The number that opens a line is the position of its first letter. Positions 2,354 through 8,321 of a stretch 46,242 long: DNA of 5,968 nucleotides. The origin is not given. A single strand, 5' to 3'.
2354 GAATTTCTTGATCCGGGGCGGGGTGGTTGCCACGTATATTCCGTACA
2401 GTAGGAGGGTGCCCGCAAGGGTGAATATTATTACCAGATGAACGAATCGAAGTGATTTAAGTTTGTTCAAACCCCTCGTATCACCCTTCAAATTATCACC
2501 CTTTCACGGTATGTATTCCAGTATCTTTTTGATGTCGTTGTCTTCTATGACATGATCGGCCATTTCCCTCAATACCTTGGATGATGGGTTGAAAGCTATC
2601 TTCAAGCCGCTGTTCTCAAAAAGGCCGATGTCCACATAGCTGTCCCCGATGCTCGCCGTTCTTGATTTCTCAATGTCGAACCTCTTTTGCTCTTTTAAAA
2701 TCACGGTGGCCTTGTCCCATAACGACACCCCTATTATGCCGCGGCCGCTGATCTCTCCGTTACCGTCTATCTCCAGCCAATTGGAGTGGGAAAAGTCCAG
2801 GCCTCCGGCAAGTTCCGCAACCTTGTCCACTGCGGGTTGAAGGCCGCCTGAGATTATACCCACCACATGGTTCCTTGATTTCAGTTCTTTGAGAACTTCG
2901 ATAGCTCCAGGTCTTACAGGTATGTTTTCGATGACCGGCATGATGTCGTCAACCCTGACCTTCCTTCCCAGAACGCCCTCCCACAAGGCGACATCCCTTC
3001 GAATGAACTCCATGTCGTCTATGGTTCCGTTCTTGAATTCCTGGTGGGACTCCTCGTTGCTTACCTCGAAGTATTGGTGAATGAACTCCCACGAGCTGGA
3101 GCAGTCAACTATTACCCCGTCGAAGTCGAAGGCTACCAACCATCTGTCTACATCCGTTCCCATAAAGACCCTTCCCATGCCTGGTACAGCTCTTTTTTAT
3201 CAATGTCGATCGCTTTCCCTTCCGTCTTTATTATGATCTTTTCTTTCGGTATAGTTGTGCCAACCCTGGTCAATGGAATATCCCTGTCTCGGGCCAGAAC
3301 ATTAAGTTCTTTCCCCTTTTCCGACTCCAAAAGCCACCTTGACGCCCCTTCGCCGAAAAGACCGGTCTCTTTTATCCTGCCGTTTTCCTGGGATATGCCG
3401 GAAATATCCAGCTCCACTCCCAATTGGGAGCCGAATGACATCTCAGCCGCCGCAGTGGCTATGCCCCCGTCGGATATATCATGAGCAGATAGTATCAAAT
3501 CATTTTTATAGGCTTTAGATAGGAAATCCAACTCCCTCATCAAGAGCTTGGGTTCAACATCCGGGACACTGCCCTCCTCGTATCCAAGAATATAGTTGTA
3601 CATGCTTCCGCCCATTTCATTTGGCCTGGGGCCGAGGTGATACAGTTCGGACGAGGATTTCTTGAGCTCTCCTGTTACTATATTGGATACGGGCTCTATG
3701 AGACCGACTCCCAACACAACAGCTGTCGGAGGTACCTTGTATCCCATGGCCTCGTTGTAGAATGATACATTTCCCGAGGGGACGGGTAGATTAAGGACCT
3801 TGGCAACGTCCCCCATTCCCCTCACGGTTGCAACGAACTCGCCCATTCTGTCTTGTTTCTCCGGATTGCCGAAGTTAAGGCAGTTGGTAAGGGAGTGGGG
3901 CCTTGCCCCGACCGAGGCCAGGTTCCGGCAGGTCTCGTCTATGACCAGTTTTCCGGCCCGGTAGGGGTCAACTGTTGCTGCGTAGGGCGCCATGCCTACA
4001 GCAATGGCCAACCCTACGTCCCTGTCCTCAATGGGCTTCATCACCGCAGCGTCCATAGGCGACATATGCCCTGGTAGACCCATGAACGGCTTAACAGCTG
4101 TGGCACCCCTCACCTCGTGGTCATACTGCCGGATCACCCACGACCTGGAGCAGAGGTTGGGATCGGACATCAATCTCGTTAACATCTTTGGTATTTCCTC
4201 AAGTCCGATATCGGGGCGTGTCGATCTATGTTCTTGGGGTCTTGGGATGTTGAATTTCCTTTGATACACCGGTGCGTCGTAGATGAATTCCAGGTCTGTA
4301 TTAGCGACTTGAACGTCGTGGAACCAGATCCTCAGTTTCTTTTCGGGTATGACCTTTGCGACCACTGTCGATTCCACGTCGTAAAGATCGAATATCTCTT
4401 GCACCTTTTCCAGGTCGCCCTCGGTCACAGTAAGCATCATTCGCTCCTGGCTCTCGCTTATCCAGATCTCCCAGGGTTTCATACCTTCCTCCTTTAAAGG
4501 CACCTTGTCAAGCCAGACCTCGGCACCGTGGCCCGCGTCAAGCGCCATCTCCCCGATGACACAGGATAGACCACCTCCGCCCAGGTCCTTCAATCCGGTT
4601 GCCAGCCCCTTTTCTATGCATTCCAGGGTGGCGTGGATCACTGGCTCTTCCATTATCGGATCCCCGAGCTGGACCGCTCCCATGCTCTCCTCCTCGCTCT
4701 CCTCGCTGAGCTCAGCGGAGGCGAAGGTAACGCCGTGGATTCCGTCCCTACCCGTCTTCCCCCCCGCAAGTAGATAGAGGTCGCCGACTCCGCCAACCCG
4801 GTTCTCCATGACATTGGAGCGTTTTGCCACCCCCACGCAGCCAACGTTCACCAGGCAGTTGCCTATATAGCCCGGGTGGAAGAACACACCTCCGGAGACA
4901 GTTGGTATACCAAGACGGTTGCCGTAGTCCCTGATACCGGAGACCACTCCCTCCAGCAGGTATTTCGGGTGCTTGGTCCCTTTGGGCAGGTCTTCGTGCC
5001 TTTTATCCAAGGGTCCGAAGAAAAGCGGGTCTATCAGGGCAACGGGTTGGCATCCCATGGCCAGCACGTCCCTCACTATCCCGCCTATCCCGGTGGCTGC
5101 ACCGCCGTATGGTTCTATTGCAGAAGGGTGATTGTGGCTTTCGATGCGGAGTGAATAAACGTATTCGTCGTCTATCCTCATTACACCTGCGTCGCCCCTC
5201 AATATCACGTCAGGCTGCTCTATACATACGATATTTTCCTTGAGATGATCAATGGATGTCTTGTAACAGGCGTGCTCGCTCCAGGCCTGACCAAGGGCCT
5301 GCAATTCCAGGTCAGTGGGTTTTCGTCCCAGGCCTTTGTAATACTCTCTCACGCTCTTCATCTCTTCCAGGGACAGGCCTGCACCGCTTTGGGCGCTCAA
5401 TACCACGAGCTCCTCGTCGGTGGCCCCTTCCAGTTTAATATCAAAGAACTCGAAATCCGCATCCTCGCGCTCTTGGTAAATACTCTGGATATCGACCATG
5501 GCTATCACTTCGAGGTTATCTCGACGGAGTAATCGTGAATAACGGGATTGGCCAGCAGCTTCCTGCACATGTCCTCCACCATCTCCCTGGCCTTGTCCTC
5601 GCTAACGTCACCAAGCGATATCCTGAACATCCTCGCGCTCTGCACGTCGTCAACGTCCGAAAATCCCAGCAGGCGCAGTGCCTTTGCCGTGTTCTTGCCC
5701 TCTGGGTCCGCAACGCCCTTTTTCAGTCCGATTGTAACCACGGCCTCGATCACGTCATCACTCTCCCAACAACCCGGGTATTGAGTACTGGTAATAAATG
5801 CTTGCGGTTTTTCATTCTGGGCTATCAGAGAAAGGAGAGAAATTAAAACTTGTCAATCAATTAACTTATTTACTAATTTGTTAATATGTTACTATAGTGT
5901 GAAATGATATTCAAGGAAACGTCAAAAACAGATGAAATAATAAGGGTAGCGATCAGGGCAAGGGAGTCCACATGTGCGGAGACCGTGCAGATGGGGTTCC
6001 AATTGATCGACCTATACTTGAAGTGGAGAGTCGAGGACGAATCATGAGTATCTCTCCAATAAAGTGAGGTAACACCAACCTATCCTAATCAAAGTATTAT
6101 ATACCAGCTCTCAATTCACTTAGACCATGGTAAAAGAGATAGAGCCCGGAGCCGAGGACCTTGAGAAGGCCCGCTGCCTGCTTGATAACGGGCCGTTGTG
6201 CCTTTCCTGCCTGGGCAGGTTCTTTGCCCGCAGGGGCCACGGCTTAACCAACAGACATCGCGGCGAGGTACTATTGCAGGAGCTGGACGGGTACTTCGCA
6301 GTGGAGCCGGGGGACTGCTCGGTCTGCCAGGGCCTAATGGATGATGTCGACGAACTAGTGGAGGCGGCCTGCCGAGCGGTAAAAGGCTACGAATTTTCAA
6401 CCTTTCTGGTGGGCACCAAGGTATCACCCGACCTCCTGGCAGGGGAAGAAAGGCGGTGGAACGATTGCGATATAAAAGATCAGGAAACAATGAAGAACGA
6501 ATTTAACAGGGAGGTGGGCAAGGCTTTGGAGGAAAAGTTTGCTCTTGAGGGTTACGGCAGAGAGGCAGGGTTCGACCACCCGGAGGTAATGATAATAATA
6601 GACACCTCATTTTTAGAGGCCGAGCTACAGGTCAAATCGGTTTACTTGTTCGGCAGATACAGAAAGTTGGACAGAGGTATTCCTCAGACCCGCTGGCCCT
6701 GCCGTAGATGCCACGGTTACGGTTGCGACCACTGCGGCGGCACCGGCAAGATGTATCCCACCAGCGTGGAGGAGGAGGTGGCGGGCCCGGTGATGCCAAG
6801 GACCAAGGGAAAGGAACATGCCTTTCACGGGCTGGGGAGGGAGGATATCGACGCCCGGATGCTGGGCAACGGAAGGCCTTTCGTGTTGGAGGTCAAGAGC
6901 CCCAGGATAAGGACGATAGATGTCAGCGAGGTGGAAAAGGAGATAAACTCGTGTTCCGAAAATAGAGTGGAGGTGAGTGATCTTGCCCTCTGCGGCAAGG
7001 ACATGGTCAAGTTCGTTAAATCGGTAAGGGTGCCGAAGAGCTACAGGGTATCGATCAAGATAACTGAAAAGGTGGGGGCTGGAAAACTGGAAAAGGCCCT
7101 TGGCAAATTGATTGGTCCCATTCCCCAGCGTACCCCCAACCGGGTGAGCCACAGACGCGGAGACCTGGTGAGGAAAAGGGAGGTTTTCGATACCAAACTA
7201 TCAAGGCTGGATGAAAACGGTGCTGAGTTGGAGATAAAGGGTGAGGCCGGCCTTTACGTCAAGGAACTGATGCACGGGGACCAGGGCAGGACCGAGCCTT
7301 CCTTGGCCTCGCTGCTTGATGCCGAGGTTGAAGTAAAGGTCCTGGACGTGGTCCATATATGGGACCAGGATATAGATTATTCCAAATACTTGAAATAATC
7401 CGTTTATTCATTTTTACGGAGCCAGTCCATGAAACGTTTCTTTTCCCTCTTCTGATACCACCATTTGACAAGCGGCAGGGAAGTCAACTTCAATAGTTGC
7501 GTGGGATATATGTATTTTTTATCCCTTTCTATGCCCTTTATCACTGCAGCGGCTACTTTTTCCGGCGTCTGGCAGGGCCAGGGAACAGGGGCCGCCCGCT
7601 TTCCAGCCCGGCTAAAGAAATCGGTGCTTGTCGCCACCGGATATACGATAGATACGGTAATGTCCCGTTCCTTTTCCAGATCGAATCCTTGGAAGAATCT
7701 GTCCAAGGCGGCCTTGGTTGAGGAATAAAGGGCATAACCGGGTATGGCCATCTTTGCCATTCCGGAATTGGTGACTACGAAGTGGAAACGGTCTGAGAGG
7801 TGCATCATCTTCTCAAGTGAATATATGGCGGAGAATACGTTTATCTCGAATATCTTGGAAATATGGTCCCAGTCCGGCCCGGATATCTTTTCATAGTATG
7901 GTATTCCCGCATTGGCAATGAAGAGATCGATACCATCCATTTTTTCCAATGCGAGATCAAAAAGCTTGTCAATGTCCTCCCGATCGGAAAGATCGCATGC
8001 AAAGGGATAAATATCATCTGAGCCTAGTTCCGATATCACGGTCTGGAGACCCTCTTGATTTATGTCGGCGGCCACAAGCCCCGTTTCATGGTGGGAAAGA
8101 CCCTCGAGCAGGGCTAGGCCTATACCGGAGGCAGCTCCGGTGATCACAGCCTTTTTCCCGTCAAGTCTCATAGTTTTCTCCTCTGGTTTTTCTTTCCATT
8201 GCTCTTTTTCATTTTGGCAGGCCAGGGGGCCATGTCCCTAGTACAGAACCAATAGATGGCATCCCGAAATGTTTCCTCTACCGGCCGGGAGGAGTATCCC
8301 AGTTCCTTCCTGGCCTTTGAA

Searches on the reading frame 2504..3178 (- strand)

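Call 13: search_protein_families(library=pfam, proteins=[window:2504-3178:-], max_evalue=0.001)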
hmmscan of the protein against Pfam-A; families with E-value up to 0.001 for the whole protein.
window:2504-3178:- (224 aa): 5 families
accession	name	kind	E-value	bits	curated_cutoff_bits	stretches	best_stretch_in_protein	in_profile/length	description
PF00702.32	Hydrolase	-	4.3e-16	60.3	26.4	1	14-190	3-190/191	haloacid dehalogenase-like hydrolase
PF12710.13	HAD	-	3.4e-13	50.9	27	1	15-187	1-188/189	haloacid dehalogenase-like hydrolase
PF08282.18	Hydrolase_3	-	2.1e-10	41.2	20.9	1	154-221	186-253/255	haloacid dehalogenase-like hydrolase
PF13419.12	HAD_2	-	2.9e-09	37.7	23.8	1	16-125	2-117/178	Haloacid dehalogenase-like hydrolase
PF06888.18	Put_Phosphatase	-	2.4e-06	27.6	27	1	14-121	2-107/234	Putative Phosphatase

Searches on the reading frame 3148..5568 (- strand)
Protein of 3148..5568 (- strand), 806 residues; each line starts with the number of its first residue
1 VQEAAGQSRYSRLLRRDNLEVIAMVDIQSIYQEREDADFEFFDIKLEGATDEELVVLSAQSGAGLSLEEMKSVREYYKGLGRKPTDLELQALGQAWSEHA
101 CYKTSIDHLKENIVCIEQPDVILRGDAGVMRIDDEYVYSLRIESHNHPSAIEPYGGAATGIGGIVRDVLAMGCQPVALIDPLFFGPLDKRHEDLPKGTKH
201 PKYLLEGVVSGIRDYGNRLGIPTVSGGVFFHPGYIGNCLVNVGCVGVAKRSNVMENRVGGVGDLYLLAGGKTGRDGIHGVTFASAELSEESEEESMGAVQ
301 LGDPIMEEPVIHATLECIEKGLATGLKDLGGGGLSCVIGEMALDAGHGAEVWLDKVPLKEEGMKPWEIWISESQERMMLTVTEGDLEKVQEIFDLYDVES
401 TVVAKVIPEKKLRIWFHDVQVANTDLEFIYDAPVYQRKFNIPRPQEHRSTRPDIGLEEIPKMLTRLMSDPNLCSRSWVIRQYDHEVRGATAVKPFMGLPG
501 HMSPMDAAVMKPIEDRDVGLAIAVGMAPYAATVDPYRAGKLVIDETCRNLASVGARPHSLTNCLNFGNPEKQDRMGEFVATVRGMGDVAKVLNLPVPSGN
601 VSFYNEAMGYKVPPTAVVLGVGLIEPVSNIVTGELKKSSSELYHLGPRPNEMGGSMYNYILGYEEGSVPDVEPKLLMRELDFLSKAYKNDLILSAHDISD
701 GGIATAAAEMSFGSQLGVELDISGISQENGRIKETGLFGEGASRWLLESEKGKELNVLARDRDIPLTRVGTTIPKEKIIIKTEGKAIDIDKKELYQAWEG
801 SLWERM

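Call 13: search_protein_families(library=pfam, proteins=[window:3148-5568:-], max_evalue=0.001)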
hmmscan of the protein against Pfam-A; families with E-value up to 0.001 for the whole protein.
window:3148-5568:- (806 aa): 3 families
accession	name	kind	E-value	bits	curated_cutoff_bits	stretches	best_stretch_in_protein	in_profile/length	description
PF02769.27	AIRS_C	-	1.2e-47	162.4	23.1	2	261-414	2-153/156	AIR synthase related protein, C-terminal domain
PF00586.29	AIRS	-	1.3e-40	138.7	24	2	125-248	2-112/112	AIR synthase related protein, N-terminal domain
PF18072.6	FGAR-AT_linker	-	1.9e-15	57.5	26.6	1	58-103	5-50/50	Formylglycinamide ribonucleotide amidotransferase linker domain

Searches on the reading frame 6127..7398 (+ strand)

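Call 13: search_protein_families(library=pfam, proteins=[window:6127-7398:+], max_evalue=0.001)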
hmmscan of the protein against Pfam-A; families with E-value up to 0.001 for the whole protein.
window:6127-7398:+ (423 aa): 2 families
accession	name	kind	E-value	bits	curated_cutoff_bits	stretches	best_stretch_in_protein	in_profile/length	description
PF21238.2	Pus10_C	-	3.8e-65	220.1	27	1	173-411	1-231/232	Pus10, C-terminal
PF22023.1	Pus10_THUMP_arc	-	3.7e-21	75.5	28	1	78-159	2-78/78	Pus10 THUMP domain, archaeal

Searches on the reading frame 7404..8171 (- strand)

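Call 13: search_protein_families(library=pfam, proteins=[window:7404-8171:-], max_evalue=0.001)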
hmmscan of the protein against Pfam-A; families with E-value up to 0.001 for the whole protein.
window:7404-8171:- (255 aa): 3 families
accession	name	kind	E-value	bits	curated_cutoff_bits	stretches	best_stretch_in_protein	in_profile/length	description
PF00106.31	adh_short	-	2.7e-32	112.3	26.6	1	6-189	1-190/195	short chain dehydrogenase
PF13561.12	adh_short_C2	-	6.2e-22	78.8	27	1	12-190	1-185/236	Enoyl-(Acyl carrier protein) reductase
PF08659.16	KR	-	4.2e-06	27.2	22.6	1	9-162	4-162/180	KR domain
